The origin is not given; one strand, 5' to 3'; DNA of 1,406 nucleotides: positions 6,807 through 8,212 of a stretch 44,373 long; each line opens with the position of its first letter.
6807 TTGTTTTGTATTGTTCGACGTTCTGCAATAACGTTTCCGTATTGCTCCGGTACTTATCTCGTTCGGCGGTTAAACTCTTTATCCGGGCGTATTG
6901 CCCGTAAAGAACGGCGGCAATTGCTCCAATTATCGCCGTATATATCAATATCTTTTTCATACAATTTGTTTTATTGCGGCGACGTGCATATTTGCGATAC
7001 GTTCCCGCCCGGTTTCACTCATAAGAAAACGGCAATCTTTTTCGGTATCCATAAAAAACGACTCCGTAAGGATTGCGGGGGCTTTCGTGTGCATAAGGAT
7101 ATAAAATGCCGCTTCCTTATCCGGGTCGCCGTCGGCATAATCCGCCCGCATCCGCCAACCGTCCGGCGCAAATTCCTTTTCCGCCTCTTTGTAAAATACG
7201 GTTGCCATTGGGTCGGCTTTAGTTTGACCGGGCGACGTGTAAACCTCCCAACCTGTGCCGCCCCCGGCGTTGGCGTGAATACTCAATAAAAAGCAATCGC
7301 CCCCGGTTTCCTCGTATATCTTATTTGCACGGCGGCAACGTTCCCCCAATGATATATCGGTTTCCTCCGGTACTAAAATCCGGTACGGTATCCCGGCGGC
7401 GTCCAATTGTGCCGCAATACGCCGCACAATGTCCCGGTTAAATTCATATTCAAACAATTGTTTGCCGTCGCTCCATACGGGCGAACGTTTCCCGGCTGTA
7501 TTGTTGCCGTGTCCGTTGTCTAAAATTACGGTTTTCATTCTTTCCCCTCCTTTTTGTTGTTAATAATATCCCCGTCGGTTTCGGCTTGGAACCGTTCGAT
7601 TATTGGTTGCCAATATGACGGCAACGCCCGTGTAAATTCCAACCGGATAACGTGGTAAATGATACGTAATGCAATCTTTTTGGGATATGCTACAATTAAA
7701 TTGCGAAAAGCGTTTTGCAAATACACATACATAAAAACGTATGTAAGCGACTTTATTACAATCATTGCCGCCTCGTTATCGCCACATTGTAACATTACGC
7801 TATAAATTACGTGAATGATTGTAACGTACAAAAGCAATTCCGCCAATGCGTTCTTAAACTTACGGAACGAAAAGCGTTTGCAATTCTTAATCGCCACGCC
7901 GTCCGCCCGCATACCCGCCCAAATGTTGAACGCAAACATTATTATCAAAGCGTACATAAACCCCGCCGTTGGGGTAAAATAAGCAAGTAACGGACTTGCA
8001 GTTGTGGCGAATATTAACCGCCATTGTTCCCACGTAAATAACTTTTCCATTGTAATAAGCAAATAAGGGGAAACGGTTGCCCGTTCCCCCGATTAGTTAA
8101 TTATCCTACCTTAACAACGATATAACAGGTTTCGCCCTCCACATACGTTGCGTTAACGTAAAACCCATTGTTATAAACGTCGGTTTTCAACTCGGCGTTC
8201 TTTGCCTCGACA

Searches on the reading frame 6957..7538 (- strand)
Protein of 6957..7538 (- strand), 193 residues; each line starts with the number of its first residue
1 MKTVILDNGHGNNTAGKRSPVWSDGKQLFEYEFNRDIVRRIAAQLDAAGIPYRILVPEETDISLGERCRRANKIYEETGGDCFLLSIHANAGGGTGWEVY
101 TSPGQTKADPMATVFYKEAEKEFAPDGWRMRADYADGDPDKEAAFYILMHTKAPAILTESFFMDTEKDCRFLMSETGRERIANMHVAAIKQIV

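Call 57: search_protein_families(library=phrogs, proteins=[window:6957-7538:-], max_evalue=0.00001)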
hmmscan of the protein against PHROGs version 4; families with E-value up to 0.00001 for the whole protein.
window:6957-7538:- (193 aa): 2 families
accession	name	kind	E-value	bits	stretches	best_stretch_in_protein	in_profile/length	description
phrog_435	-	lysis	4.5e-39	135.8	1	1-190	112-282/556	endolysin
phrog_2742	-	lysis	1.1e-13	52.3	1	1-192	1-180/318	endolysin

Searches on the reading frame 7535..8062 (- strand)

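Call 57: search_protein_families(library=phrogs, proteins=[window:7535-8062:-], max_evalue=0.00001)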
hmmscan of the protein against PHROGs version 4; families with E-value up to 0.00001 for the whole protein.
window:7535-8062:- (175 aa): 1 family
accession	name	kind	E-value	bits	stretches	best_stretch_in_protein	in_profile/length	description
phrog_15037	-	unknown function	6.4e-60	202.4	1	7-164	6-163/167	-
